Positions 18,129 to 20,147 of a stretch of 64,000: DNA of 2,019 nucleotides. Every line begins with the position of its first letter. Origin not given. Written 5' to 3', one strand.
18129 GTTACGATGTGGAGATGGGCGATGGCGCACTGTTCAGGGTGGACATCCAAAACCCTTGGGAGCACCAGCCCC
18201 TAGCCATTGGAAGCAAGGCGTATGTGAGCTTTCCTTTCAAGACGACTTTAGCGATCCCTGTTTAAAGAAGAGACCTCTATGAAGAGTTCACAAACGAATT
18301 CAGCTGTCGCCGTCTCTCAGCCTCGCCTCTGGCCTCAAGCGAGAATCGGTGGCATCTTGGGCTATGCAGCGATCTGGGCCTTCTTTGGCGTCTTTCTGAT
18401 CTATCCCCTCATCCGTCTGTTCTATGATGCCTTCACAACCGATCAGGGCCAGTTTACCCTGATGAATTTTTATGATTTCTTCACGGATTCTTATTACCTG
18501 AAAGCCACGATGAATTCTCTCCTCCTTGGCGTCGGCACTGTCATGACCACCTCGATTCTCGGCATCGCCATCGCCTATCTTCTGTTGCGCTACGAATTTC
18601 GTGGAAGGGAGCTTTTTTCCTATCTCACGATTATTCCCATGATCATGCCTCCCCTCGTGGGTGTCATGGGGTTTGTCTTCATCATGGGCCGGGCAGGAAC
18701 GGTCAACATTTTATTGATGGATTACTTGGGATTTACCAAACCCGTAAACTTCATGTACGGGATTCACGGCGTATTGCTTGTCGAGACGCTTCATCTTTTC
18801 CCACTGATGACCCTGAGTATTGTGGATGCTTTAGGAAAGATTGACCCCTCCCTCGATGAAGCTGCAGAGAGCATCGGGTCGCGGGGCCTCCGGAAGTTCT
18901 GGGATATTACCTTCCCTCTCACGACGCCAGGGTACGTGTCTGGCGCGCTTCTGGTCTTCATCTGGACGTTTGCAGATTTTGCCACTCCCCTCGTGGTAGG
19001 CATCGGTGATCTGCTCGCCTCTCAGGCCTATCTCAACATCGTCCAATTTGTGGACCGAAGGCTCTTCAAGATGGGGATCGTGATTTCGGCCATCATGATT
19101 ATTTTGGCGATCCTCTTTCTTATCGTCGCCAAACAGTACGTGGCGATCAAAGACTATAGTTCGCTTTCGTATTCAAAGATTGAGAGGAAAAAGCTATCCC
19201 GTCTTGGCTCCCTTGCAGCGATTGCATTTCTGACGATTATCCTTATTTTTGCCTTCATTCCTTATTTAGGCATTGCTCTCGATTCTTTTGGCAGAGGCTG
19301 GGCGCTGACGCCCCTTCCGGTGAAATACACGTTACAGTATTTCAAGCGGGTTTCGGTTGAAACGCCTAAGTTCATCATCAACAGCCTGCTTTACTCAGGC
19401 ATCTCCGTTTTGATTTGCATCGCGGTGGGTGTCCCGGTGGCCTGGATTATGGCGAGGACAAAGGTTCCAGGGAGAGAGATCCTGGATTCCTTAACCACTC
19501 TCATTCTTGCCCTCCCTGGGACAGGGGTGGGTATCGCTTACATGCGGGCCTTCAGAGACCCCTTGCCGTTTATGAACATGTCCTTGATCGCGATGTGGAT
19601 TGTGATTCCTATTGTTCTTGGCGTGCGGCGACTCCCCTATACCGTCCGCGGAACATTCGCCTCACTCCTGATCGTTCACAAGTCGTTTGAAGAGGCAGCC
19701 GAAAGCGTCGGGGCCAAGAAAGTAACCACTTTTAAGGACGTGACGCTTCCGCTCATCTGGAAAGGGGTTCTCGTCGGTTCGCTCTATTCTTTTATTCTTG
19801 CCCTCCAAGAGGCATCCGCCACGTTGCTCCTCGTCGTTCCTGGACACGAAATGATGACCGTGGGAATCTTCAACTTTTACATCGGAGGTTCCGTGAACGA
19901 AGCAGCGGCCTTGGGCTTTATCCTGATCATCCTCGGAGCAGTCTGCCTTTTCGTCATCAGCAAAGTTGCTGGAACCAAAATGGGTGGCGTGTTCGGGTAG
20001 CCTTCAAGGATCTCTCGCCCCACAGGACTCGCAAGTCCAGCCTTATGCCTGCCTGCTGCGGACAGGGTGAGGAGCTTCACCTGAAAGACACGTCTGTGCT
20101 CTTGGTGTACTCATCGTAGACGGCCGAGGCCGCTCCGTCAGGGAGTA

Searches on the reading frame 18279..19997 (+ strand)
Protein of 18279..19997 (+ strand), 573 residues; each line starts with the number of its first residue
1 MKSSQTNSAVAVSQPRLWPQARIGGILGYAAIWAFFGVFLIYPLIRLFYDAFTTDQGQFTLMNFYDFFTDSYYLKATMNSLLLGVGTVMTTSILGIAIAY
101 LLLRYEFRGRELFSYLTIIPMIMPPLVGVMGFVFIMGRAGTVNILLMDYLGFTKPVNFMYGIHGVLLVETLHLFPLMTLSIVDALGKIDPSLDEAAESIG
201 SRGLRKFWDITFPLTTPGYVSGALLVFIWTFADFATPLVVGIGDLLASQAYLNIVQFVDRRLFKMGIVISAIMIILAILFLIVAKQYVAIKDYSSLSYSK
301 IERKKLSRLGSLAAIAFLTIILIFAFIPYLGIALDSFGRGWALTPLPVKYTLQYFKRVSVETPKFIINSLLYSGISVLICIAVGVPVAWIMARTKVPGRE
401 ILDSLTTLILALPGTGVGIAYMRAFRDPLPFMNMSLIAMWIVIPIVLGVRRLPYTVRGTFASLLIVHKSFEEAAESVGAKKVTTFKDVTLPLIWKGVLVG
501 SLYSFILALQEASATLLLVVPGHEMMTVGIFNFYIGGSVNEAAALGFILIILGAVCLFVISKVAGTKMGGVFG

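Call 82: find_encoding_contigs(protein=window:18279-19997:+, flank=500, max_places=2)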
Protein window:18279-19997:+ (573 aa): no gene with exactly this product is on record in the collection.
